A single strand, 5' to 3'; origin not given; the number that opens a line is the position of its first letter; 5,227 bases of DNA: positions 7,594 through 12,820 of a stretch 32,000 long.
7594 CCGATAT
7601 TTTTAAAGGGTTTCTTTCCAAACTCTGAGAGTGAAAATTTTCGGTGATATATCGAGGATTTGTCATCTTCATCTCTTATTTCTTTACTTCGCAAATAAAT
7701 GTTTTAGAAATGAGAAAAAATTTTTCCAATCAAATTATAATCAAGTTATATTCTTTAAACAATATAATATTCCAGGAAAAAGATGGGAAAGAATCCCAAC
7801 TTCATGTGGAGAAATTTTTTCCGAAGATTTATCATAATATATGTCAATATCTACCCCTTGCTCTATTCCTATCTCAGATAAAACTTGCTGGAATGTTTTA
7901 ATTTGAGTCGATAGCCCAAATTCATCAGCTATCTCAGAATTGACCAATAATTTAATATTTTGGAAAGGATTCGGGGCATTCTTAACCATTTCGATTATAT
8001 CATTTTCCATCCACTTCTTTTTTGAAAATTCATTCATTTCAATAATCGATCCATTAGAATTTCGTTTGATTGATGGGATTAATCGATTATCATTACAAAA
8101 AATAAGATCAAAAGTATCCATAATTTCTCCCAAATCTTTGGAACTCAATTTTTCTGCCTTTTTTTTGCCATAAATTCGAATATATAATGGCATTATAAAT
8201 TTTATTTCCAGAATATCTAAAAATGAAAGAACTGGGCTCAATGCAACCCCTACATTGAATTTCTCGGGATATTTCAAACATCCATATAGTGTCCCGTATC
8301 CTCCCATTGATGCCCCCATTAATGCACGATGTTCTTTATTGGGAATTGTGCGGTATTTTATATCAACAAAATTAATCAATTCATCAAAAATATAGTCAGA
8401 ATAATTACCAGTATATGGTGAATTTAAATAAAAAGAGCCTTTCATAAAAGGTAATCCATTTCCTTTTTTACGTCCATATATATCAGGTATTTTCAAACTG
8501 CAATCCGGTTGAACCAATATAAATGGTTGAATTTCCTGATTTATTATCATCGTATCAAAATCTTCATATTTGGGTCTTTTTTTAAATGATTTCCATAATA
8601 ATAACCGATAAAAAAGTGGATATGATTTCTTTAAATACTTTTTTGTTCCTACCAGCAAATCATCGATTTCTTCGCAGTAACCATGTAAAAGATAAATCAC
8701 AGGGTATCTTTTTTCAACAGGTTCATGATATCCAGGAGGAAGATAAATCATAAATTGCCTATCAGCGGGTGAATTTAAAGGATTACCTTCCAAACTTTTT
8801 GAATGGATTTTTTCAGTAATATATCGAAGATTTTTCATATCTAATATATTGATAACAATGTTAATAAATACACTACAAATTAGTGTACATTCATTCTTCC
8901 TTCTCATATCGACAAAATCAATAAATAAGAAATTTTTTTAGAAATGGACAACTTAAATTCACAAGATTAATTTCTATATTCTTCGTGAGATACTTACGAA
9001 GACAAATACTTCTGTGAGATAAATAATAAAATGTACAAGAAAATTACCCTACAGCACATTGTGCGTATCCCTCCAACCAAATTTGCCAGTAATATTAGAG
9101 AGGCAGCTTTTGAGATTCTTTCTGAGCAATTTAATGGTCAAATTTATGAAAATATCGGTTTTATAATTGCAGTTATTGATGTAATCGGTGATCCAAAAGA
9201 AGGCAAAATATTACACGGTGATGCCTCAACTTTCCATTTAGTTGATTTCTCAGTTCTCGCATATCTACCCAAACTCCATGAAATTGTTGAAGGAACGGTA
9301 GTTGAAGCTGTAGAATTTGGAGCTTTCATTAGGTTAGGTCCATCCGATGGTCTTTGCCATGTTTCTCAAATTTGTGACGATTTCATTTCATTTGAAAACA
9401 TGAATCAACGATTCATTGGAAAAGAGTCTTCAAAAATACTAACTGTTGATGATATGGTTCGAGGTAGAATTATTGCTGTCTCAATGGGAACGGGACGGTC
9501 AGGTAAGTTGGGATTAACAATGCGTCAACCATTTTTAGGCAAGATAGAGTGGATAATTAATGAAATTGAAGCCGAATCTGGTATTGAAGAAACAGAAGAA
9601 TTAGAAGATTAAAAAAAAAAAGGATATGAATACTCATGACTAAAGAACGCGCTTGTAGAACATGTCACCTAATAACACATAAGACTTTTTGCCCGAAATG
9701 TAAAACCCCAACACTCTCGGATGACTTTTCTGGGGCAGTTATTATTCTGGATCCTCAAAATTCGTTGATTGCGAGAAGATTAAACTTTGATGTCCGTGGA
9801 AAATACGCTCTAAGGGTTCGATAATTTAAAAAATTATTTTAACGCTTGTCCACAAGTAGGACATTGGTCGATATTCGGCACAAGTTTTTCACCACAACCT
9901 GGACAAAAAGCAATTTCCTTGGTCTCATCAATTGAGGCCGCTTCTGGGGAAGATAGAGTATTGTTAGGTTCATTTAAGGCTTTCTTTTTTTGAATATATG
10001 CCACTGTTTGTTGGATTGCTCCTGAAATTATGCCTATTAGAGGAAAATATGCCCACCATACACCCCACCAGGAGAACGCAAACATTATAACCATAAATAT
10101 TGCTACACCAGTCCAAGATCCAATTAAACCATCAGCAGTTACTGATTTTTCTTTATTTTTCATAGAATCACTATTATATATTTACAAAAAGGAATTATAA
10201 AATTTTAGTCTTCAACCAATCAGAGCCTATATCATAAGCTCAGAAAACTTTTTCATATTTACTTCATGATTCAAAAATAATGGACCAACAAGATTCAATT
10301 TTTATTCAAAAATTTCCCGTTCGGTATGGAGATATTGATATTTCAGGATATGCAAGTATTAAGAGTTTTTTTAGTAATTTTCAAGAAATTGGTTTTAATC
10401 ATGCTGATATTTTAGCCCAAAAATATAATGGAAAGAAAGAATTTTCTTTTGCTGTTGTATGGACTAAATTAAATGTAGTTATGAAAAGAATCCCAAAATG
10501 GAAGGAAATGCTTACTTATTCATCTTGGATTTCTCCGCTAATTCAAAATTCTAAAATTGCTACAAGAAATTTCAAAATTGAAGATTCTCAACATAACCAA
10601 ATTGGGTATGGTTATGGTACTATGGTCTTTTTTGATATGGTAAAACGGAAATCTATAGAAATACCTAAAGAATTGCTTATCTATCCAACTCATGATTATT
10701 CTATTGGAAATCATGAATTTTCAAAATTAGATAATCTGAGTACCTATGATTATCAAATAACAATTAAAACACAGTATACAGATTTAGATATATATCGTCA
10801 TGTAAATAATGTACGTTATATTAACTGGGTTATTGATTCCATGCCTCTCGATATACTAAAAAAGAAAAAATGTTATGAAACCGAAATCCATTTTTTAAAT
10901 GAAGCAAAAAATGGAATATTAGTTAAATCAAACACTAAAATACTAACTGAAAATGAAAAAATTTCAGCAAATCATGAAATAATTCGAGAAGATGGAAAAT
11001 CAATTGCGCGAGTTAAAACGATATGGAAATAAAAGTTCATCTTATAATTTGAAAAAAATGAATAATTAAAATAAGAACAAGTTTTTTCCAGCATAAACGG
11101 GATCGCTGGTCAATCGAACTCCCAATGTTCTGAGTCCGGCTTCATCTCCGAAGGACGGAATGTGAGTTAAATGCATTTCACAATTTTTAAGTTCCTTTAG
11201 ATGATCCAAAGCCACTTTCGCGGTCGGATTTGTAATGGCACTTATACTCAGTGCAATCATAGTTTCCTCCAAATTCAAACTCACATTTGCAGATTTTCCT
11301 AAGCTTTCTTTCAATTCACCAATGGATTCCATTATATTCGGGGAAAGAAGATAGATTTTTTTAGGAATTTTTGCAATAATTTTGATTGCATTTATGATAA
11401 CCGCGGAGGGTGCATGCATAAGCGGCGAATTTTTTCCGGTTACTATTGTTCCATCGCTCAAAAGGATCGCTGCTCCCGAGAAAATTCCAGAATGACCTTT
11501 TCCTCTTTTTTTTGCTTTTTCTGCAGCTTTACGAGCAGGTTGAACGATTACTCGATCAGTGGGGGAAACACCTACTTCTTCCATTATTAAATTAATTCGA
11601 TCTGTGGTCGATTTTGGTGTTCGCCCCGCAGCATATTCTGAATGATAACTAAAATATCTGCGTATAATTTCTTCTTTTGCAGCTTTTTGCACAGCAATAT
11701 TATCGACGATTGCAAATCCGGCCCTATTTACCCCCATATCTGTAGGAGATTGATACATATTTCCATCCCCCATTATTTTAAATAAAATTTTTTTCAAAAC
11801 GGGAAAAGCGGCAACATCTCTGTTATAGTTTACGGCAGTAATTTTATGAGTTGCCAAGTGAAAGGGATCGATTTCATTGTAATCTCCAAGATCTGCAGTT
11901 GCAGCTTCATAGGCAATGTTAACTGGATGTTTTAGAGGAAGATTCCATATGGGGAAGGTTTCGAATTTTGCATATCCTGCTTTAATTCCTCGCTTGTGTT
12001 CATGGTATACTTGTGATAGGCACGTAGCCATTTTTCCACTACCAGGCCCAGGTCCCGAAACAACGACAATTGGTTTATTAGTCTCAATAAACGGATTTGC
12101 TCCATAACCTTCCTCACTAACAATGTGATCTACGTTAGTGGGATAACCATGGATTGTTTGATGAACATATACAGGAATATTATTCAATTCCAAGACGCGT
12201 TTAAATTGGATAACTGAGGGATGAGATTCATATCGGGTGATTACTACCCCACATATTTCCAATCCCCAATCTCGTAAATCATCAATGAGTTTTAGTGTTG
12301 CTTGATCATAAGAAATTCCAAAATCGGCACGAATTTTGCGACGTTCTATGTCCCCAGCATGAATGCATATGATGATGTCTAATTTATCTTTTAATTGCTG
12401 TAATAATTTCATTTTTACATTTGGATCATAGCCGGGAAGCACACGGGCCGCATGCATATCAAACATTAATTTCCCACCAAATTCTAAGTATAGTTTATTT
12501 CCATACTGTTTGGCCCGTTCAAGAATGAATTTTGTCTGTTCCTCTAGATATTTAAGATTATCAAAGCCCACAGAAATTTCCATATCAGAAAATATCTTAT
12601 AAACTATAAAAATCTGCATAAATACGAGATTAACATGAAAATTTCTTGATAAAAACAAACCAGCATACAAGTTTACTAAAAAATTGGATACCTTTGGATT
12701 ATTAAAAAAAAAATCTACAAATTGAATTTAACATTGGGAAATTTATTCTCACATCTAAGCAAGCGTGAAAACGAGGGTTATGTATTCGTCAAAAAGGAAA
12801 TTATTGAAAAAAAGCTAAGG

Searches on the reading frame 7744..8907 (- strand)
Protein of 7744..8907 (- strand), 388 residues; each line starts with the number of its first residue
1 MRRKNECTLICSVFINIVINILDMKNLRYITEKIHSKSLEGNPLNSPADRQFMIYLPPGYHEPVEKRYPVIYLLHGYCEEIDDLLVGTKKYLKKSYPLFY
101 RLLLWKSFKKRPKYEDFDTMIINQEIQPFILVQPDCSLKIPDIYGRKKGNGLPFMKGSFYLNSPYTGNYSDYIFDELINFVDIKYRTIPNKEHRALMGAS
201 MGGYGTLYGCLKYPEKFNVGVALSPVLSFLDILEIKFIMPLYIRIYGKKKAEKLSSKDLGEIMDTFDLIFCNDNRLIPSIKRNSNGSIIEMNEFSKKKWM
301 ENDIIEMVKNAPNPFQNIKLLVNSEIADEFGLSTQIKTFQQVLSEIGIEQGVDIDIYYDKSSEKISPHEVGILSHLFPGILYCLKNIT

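Call 23: search_protein_families(library=pfam, proteins=[window:7744-8907:-], max_evalue=0.001)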
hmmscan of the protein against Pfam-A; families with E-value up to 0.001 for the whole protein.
window:7744-8907:- (388 aa): 3 families
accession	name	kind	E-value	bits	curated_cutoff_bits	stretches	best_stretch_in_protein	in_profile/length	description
PF00756.26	Esterase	-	2.2e-20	73.9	22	1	49-322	7-188/251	Putative esterase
PF12146.15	Hydrolase_4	-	0.00011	22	27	1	172-240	57-124/239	Serine aminopeptidase, S33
PF00326.27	Peptidase_S9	-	0.00069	19.6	22.6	0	168-230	39-102/213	Prolyl oligopeptidase family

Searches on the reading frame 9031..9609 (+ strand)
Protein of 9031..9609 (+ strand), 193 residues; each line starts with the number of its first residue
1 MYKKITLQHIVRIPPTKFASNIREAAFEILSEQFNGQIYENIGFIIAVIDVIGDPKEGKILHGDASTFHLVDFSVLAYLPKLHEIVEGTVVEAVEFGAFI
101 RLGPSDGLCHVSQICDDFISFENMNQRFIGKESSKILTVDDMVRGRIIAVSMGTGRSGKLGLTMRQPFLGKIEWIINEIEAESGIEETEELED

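Call 23: search_protein_families(library=pfam, proteins=[window:9031-9609:+], max_evalue=0.001)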
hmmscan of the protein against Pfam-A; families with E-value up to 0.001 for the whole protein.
window:9031-9609:+ (193 aa): 2 families
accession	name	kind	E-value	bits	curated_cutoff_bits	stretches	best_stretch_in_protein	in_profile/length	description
PF03876.22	SHS2_Rpb7-N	-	3e-11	43.7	24.8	1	9-64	2-56/57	SHS2 domain found in N terminus of Rpb7p/Rpc25p/MJ0397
PF00575.29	S1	-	1.5e-10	41.7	22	1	80-156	2-68/74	S1 RNA binding domain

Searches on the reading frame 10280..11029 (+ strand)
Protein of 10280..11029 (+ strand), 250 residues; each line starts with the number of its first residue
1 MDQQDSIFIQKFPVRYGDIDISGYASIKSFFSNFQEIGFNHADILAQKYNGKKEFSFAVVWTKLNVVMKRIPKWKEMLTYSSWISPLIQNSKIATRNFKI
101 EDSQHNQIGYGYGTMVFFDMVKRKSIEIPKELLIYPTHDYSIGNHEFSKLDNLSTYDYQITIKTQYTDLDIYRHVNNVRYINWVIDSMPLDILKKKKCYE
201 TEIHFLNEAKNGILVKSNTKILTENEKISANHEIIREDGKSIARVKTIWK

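Call 23: search_protein_families(library=pfam, proteins=[window:10280-11029:+], max_evalue=0.001)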
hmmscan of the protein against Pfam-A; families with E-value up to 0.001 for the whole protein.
window:10280-11029:+ (250 aa): 3 families
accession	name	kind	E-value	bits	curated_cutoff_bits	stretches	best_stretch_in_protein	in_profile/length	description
PF20791.3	Acyl-ACP_TE_C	-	8.6e-23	80.9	21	1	161-250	11-100/101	Acyl-ACP thioesterase C-terminal domain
PF01643.23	Acyl-ACP_TE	-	1.3e-14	54.4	23.7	1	7-133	3-128/131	Acyl-ACP thioesterase N-terminal domain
PF13279.12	4HBT_2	-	1.7e-06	28.9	25.5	0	167-186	4-23/122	Thioesterase-like superfamily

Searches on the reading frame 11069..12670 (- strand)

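Call 23: search_protein_families(library=pfam, proteins=[window:11069-12670:-], max_evalue=0.001)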
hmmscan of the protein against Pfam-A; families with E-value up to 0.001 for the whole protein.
window:11069-12670:- (534 aa): 2 families
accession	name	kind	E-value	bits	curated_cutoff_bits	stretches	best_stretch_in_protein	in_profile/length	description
PF08903.17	DUF1846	-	5.7e-160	532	27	1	34-366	1-332/333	Domain of unknown function DUF1846, N-terminal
PF20921.3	DUF1846_C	-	6.3e-52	175.8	27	1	372-532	2-153/153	Domain of unknown function DUF1846, C-terminal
